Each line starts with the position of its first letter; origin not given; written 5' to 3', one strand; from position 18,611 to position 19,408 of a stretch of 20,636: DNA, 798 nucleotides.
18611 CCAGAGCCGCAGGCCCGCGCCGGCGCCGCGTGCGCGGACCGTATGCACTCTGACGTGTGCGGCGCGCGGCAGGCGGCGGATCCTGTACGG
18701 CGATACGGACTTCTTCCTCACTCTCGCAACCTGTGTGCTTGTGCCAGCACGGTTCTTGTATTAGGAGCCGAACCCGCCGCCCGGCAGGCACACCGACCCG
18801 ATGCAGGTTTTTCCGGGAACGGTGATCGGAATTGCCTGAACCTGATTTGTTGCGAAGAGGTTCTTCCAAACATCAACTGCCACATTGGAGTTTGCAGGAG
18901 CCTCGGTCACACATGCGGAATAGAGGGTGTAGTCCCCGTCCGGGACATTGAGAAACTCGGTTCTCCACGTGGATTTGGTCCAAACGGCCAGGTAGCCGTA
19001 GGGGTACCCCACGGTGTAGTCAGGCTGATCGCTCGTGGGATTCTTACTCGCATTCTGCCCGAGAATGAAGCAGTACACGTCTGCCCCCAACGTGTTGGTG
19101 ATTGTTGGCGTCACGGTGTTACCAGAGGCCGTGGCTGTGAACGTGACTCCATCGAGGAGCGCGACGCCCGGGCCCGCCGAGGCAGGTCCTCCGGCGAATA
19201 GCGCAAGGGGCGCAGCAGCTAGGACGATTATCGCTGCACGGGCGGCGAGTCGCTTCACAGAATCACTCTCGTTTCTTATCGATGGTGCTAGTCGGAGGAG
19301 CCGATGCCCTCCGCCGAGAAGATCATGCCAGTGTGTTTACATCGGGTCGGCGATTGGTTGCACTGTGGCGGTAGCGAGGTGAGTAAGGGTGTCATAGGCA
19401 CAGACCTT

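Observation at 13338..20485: Island-level signal: 3-4 predicted nucleases, two reader domains, MazG, a DUF3761 membrane protein and a secreted protein within 7 kb, separated by long lower-GC spacers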

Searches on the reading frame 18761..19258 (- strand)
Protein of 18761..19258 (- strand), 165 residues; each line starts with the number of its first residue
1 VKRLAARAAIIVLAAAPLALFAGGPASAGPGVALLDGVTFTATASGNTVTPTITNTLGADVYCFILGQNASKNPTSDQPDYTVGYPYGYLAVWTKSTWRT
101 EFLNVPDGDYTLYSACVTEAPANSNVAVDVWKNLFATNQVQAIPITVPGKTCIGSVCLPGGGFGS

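Call 5: search_protein_families(library=pfam, proteins=[window:18761-19258:-], max_evalue=0.1)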
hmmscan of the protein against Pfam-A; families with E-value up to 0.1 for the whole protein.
window:18761-19258:- (165 aa): 0 families

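Call 6: search_protein_families(library=padloc, proteins=[window:18761-19258:-], max_evalue=0.1)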
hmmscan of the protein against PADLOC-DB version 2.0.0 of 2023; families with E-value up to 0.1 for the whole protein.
window:18761-19258:- (165 aa): 0 families

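Call 8: search_protein_families(library=ncbifam, proteins=[window:18761-19258:-], max_evalue=0.1)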
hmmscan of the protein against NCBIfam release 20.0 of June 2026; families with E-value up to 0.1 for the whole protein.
window:18761-19258:- (165 aa): 0 families

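Call 103: search_protein_families(library=phrogs, proteins=[window:18761-19258:-], max_evalue=0.001)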
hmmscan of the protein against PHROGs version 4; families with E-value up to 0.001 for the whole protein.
window:18761-19258:- (165 aa): 0 families
